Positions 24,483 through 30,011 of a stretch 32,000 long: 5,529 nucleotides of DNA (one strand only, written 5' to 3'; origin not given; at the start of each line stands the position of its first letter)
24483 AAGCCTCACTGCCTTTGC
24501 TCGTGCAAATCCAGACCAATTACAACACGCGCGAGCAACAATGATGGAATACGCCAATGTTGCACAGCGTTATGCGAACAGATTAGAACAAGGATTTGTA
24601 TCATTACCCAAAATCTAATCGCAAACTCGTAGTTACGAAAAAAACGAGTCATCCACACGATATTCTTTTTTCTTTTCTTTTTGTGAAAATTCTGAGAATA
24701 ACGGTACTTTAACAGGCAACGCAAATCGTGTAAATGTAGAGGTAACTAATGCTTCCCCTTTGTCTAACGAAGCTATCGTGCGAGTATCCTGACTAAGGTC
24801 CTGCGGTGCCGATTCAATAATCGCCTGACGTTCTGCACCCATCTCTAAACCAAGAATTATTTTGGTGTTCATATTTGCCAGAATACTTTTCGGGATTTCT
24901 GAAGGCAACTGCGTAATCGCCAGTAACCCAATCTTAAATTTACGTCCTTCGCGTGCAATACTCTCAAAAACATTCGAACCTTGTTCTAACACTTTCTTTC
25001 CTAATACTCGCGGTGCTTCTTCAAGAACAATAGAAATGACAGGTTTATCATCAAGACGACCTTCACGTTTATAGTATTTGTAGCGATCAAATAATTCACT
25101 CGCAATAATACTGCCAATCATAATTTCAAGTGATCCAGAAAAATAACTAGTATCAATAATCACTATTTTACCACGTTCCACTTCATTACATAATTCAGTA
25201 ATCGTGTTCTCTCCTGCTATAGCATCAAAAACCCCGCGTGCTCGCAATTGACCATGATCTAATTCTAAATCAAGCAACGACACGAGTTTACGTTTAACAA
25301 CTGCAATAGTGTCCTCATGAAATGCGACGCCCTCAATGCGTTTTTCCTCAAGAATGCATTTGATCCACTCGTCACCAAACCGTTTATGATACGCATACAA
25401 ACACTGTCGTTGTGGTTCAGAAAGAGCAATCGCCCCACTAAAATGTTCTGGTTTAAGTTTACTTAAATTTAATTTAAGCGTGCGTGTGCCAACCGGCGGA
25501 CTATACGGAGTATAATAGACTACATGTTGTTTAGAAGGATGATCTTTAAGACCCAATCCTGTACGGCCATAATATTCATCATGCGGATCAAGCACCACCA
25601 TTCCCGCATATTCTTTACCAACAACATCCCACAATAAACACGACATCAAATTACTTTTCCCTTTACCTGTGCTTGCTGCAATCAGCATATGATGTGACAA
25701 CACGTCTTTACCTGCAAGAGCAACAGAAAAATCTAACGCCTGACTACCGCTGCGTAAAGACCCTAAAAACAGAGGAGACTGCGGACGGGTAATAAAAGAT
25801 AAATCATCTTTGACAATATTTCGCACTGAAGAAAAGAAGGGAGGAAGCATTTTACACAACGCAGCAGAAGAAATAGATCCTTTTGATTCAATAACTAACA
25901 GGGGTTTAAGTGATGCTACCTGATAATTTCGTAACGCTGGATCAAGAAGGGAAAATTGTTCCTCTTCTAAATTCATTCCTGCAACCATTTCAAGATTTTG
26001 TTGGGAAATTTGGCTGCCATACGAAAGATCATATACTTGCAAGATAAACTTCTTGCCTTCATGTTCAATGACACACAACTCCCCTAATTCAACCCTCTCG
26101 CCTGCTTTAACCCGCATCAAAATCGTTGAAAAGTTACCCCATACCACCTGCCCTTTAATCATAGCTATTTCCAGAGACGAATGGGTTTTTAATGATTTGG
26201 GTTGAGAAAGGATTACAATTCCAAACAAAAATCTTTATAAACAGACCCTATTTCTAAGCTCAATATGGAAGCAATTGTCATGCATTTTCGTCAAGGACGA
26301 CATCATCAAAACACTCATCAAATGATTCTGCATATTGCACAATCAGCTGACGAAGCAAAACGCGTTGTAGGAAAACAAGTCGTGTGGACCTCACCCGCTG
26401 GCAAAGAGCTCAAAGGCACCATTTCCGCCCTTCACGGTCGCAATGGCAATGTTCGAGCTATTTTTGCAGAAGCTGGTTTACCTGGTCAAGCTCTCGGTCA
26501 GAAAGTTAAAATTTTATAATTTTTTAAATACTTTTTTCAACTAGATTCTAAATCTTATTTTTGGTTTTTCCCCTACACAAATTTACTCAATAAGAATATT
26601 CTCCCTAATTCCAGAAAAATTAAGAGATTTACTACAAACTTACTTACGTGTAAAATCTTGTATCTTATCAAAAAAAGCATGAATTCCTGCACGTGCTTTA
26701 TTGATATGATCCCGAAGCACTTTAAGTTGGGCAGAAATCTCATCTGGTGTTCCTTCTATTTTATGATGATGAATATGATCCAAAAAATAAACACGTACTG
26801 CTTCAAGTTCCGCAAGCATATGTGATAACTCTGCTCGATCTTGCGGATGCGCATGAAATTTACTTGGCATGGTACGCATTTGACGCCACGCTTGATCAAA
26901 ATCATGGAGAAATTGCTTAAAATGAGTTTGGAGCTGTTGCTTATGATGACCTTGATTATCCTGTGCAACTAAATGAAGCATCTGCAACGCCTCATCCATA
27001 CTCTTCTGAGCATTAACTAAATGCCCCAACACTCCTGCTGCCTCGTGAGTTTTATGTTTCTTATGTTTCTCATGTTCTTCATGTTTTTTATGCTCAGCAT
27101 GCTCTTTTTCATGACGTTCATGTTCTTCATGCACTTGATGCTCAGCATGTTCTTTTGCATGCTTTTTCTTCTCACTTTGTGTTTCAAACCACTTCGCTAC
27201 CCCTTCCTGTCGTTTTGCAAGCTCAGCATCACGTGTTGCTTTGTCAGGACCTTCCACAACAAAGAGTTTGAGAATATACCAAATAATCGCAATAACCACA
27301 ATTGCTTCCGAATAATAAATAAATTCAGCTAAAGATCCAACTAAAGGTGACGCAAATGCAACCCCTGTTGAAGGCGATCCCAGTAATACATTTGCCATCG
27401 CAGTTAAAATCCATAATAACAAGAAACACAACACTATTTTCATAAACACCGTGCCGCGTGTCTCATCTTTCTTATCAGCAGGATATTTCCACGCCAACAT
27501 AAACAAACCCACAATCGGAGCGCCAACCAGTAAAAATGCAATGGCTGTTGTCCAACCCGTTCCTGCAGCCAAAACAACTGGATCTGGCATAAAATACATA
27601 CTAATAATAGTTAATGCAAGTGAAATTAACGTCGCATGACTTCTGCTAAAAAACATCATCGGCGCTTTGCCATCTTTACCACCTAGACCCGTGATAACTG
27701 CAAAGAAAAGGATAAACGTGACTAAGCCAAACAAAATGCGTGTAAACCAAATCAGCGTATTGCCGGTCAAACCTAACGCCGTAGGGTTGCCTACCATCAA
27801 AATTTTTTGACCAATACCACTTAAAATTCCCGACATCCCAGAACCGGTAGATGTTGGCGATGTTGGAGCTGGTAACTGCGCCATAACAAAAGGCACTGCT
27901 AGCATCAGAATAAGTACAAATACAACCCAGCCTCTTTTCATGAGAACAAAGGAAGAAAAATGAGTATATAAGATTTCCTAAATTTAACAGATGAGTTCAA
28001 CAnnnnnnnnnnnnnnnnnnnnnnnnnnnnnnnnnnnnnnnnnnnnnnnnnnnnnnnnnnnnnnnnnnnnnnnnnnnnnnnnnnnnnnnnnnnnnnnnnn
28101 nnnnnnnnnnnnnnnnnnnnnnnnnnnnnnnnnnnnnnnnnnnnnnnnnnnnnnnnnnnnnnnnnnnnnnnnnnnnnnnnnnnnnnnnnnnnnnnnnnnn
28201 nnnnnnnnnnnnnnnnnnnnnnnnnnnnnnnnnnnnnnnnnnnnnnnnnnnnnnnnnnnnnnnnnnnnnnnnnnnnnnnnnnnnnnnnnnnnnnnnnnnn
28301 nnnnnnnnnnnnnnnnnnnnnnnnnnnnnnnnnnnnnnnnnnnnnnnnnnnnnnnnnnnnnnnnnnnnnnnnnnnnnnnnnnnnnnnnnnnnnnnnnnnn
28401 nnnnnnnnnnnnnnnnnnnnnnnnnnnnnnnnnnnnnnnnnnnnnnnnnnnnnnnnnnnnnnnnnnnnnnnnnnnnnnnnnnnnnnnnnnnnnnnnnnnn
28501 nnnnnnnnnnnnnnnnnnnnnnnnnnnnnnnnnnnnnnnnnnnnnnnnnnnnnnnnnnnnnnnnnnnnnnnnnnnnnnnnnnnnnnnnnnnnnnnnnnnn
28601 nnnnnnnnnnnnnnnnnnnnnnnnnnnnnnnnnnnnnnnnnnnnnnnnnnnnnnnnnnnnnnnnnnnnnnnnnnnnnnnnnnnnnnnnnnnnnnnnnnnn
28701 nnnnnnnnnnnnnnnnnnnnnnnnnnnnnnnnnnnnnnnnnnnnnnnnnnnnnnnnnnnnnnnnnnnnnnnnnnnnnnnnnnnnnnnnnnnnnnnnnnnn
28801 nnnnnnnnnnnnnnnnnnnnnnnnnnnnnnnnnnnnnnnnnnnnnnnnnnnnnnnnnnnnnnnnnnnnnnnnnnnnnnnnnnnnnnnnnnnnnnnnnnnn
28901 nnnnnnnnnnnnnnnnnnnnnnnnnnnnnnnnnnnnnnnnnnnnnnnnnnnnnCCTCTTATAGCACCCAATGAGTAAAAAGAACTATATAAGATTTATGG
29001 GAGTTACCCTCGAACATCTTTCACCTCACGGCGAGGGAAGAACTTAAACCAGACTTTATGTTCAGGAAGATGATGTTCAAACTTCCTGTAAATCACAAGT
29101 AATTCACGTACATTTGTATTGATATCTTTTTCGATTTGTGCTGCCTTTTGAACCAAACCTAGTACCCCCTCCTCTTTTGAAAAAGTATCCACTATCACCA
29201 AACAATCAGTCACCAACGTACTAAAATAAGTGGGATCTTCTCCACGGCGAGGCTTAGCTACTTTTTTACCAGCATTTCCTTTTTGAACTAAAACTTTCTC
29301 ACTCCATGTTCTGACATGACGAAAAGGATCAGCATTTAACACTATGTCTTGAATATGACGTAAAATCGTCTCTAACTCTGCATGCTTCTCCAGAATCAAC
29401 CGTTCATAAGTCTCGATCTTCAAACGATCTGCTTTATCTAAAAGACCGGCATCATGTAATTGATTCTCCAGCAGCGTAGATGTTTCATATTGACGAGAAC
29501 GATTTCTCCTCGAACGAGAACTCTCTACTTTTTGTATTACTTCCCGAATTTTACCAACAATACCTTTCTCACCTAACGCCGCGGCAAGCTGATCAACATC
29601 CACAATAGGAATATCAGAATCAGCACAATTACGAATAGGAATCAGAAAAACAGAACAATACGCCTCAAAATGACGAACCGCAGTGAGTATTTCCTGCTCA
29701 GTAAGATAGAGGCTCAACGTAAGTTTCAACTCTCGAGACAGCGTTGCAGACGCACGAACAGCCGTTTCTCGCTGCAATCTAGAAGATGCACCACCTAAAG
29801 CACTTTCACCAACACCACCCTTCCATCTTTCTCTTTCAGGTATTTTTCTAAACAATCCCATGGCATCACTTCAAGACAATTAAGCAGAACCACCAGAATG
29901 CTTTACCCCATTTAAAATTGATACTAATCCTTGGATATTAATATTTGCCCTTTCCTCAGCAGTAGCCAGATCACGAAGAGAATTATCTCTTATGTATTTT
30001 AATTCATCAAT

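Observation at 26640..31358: Four-gene cluster of mutually paralogous proteins with no recognised family: two membrane-anchored forms plus two soluble helical forms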

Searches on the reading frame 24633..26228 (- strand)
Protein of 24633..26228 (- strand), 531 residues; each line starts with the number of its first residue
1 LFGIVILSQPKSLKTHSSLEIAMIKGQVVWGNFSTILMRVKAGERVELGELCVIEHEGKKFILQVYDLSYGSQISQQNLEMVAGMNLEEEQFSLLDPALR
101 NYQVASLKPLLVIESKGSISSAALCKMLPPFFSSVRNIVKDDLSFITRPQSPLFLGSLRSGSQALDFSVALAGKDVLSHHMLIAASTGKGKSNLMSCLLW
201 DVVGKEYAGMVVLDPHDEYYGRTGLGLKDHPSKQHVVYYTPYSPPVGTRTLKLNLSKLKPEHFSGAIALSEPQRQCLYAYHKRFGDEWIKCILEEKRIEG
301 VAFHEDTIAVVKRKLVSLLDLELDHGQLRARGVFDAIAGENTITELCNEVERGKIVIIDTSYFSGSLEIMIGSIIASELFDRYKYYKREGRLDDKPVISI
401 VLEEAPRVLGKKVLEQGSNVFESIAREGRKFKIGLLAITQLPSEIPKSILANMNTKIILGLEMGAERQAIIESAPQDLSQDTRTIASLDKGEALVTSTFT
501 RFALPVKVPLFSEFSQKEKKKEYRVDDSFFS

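Call 4: search_protein_families(library=pfam, proteins=[window:24633-26228:-], max_evalue=1)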
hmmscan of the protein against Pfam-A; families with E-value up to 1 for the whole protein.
window:24633-26228:- (531 aa): 6 families
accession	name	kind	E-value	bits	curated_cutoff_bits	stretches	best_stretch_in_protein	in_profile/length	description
PF01935.23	DUF87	-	9.2e-23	81.9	23.2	1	155-376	3-217/220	Helicase HerA, central domain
PF12846.13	AAA_10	-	0.00048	19.7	27.5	1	414-502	255-346/362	AAA-like domain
PF09378.16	HAS-barrel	-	0.004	17.7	25.2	1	37-91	14-65/90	HAS barrel domain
PF05872.18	HerA_C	-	0.012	14.8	22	1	394-496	255-362/502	Helicase HerA-like C-terminal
PF20260.4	PUA_4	-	0.11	13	23.9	0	38-62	13-43/48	RNA methyltransferase PUA domain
PF19822.4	DUF6304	-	0.21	11.8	35.8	1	52-124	16-90/156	Family of unknown function (DUF6304)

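Call 22: search_protein_families(library=ncbifam, proteins=[window:24633-26228:-], max_evalue=1)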
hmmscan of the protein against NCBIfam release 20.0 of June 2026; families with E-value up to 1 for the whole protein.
window:24633-26228:- (531 aa): 11 families
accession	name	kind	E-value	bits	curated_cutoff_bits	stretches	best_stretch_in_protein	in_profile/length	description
NF040937.1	HerA_Thermprot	equivalog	2.4e-24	85.6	800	2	342-511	296-464/487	DNA double-strand break repair helicase HerA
NF040819.1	helicase_HerA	equivalog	5.4e-23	81.3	970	2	395-508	402-514/561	DNA double-strand break repair helicase HerA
NF042943.1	HerA_antiphage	equivalog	9.1e-18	64.1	800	2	355-499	396-540/566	anti-phage-associated helicase HerA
NF053655.1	CedD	equivalog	2.8e-17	62.6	600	1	164-508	208-525/527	DNA-translocating ATPase CedD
NF042944.1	HerA_antiphage_2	equivalog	3.3e-14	52.5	850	2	350-496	374-530/576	anti-phage-associated helicase HerA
NF033849.1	ser_rich_anae_1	subfamily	1.5e-13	49.1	650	1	354-473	975-1102/1163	serine-rich protein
NF045975.1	VirB4_plasma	equivalog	9e-05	20.3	590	1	154-219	492-555/894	Mbov_0397 family ICE element conjugal transfer ATPase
TIGR03928.1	T7_EssCb_Firm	equivalog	0.00083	17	778.4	1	394-474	912-992/1296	type VII secretion protein EssC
NF041214.1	plasmid_TraB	equivalog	0.027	13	800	0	178-215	248-285/639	plasmid transfer protein TraB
TIGR02746.1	TraC-F-type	equivalog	0.067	11.1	567.05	0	400-459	644-707/800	type IV secretion system protein TraC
TIGR00929.1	VirB4_CagE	subfamily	0.15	10.3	643.1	0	164-214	435-473/792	VirB4 family type IV secretion/conjugal transfer ATPase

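Call 67: search_protein_families(library=padloc, proteins=[window:24633-26228:-], max_evalue=0.1)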
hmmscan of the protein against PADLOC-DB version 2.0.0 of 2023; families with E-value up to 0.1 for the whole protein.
window:24633-26228:- (531 aa): 17 families
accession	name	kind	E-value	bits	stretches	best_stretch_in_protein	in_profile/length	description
PDLC04105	HerA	-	4.5e-33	112.6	2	342-511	366-536/576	-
PDLC02185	HerA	-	1.4e-19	68.3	2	357-503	410-556/585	-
PDLC04140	mad8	-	7.5e-19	66.4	1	155-510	6-299/314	mads_8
PDLC04102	HerA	-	7.9e-19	65.4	1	349-508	461-619/654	-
PDLC01055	HerA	-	2.5e-18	64.2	2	291-506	325-522/532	Type III coevolved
PDLC04103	HerA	-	2.7e-18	63.6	2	341-508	387-556/579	-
PDLC04100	HerA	-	2.8e-18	63.9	2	355-506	402-553/580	-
PDLC04098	HerA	-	5.8e-16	56.2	1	348-498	479-636/686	-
PDLC02188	HerA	-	2.4e-14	51.1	1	340-496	362-530/578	-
PDLC04104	HerA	-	1.5e-13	48.3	1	355-497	182-325/379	-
PDLC04106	HerA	-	2.6e-12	44.1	1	354-508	470-626/667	-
PDLC04097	HerA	-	6.4e-09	33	1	368-509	447-593/618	-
PDLC04107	HerA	-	0.00086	16.4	1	169-221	160-212/306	-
PDLC04099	HerA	-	0.0014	15.9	1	169-219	160-210/214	-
PDLC04101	HerA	-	0.003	14.3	1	152-219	145-209/400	-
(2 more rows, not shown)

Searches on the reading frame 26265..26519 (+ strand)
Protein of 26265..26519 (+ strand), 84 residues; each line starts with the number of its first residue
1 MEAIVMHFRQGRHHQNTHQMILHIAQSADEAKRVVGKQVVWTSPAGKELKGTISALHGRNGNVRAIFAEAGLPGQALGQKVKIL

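Call 4: search_protein_families(library=pfam, proteins=[window:26265-26519:+], max_evalue=1)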
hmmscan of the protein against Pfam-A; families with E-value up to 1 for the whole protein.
window:26265-26519:+ (84 aa): 1 family
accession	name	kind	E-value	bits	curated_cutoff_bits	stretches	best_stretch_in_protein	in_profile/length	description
PF01247.24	Ribosomal_L35Ae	-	1.5e-11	44.7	27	1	2-83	4-94/95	Ribosomal protein L35Ae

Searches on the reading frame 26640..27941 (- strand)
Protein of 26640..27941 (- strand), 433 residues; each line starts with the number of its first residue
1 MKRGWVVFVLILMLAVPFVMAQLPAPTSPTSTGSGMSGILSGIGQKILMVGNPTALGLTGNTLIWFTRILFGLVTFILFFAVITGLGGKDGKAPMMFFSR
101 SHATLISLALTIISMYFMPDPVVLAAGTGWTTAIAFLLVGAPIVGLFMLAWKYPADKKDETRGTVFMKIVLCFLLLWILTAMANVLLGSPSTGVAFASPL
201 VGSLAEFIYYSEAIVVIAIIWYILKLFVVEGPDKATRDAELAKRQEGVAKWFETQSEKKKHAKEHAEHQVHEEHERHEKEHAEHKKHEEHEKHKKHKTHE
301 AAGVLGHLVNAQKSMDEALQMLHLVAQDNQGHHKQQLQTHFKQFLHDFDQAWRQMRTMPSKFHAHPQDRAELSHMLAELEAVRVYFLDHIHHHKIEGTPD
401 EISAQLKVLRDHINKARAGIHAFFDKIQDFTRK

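Call 4: search_protein_families(library=pfam, proteins=[window:26640-27941:-], max_evalue=1)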
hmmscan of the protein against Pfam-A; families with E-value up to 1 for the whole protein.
window:26640-27941:- (433 aa): 9 families
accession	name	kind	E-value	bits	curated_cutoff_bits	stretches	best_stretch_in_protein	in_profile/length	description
PF18920.5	DUF5671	-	0.0013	19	28.4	1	106-186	20-98/132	Domain of unknown function (DUF5671)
PF12569.14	NatA_aux_su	-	0.0014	18.1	33.3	1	217-337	378-493/515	N-terminal acetyltransferase A, auxiliary subunit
PF02932.22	Neur_chan_memb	-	0.017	15.9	28.1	1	206-339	60-204/233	Neurotransmitter-gated ion-channel transmembrane region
PF22456.1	PqqF-like_C_4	-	0.078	13.6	27.5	1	305-357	20-71/100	PQQ synthase PqqF-like, C-terminal lobe domain 4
PF22251.1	PFF1_TM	-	0.087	12.8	32.3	1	173-304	73-194/300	Vacuolar membrane protease, transmembrane domain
PF16118.10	DUF4834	-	0.11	13.8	27.8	1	214-296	7-81/99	Domain of unknown function (DUF4834)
PF08928.15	PoNi_N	-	0.38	11.3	22.4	1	272-354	12-88/117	PoNe immunity protein (PoNi), N-terminal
PF06391.18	MAT1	-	0.58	10.4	25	1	255-349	82-176/201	CDK-activating kinase assembly factor MAT1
PF05278.17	PEARLI-4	-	0.61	10.1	29.9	1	250-331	148-228/234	Arabidopsis phospholipase-like protein (PEARLI 4)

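Call 22: search_protein_families(library=ncbifam, proteins=[window:26640-27941:-], max_evalue=1)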
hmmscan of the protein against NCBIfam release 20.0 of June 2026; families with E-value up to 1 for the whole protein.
window:26640-27941:- (433 aa): 9 families
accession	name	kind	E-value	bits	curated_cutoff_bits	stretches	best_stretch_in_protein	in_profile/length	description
NF038389.1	ArsS_fam_HK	equivalog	0.03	13.8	250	1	214-308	10-95/403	ArsS family sensor histidine kinase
NF033885.1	conj_TraP_IncI1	equivalog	0.11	12.2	135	1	213-334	21-138/217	conjugal transfer protein TraP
NF000825.0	PRK00068.1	subfamily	0.11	10.2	995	1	245-316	881-951/973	hypothetical protein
NF047418.1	teichoic_AuxB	equivalog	0.15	11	300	1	250-321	175-245/345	lipoteichoic acid stability factor AuxB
TIGR02168.1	SMC_prok_B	equivalog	0.32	8.6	567.35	1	244-430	732-915/1181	chromosome segregation protein SMC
TIGR00860.1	LIC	subfamily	0.33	9.6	280.2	1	204-340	306-431/462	cation transporter family protein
NF047584.1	LIC11612_FN_binding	equivalog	0.4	10.3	260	1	248-320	88-177/323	LIC11612 family fibronectin-binding protein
NF050100.1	SepX_GlpR_3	exception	0.59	9.9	150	0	246-295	38-84/209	divisome protein SepX/GlpR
NF004208.0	PRK05658.1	equivalog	0.61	9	555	1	243-430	175-365/631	RNA polymerase sigma factor RpoD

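Call 67: search_protein_families(library=padloc, proteins=[window:26640-27941:-], max_evalue=0.1)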
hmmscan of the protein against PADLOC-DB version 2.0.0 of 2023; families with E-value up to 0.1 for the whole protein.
window:26640-27941:- (433 aa): 0 families

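Call 68: search_protein_families(library=phrogs, proteins=[window:26640-27941:-], max_evalue=0.1)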
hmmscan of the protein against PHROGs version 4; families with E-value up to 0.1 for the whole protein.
window:26640-27941:- (433 aa): 1 family
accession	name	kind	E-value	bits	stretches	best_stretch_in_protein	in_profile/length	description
phrog_32895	-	unknown function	0.053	11.8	1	237-302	1466-1530/1723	-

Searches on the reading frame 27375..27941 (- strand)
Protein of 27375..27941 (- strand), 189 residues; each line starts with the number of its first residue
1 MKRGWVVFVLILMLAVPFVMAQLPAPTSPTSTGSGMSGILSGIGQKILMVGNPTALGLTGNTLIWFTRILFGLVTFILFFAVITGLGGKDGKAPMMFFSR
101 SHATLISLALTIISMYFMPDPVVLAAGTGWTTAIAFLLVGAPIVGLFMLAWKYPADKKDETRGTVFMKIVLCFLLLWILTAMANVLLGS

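Call 59: search_protein_families(library=pfam, alignment_id=A6, max_evalue=1)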
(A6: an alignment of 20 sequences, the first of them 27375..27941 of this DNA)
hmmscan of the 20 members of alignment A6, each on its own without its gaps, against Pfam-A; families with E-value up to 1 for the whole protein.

A. member 1, window:27375-27941:- (189 aa): 1 family
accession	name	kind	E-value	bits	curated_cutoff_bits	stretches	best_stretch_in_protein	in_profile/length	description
PF18920.5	DUF5671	-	0.00016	22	28.4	1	106-183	20-95/132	Domain of unknown function (DUF5671)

B. families by the number of members that match (of 20 scanned): 11 families
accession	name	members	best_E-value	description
PF23520.1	Microp_apicomplexa_11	2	0.057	Apicomplexa microprotein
PF18920.5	DUF5671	1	0.00016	Domain of unknown function (DUF5671)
PF01490.24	Aa_trans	1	0.00057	Transmembrane amino acid transporter protein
PF12679.13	ABC2_membrane_2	1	0.0017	ABC-2 family transporter protein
PF10066.14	DUF2304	1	0.01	Uncharacterized conserved protein (DUF2304)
PF23689.1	YldA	1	0.057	YldA-like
PF02532.19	PsbI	1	0.13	Photosystem II reaction centre I protein (PSII 4.8 kDa protein)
PF00487.30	FA_desaturase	1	0.15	Fatty acid desaturase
PF01061.29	ABC2_membrane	1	0.43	ABC-2 type transporter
PF01544.23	CorA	1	0.5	CorA-like Mg2+ transporter protein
PF19451.5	DUF5989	1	0.72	Family of unknown function (DUF5989)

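Call 60: search_solved_structures(query=A6, max_evalue=10)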
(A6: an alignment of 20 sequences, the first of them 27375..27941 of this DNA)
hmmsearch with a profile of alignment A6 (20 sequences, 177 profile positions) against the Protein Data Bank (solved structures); distinct sequences matched with E-value up to 10: 0.

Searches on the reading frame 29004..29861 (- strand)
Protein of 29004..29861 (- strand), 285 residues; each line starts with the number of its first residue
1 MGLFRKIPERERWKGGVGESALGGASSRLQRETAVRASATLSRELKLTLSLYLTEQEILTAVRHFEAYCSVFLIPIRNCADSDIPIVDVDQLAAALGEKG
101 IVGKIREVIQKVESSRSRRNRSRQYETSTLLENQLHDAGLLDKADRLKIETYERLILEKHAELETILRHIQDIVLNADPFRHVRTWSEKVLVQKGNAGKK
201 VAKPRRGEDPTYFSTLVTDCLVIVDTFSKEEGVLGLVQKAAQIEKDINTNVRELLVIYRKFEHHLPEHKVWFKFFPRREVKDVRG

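Call 4: search_protein_families(library=pfam, proteins=[window:29004-29861:-], max_evalue=1)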
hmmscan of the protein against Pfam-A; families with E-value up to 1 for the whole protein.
window:29004-29861:- (285 aa): 0 families

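Call 22: search_protein_families(library=ncbifam, proteins=[window:29004-29861:-], max_evalue=1)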
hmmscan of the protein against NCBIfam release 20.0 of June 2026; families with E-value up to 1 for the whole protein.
window:29004-29861:- (285 aa): 0 families

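Call 67: search_protein_families(library=padloc, proteins=[window:29004-29861:-], max_evalue=0.1)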
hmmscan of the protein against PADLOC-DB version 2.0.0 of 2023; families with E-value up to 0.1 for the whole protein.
window:29004-29861:- (285 aa): 0 families

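Call 68: search_protein_families(library=phrogs, proteins=[window:29004-29861:-], max_evalue=0.1)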
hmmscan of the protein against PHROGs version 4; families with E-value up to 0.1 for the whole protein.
window:29004-29861:- (285 aa): 1 family
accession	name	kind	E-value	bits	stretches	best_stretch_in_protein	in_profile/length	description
phrog_36654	-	unknown function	0.051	14.4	0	197-256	24-77/165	-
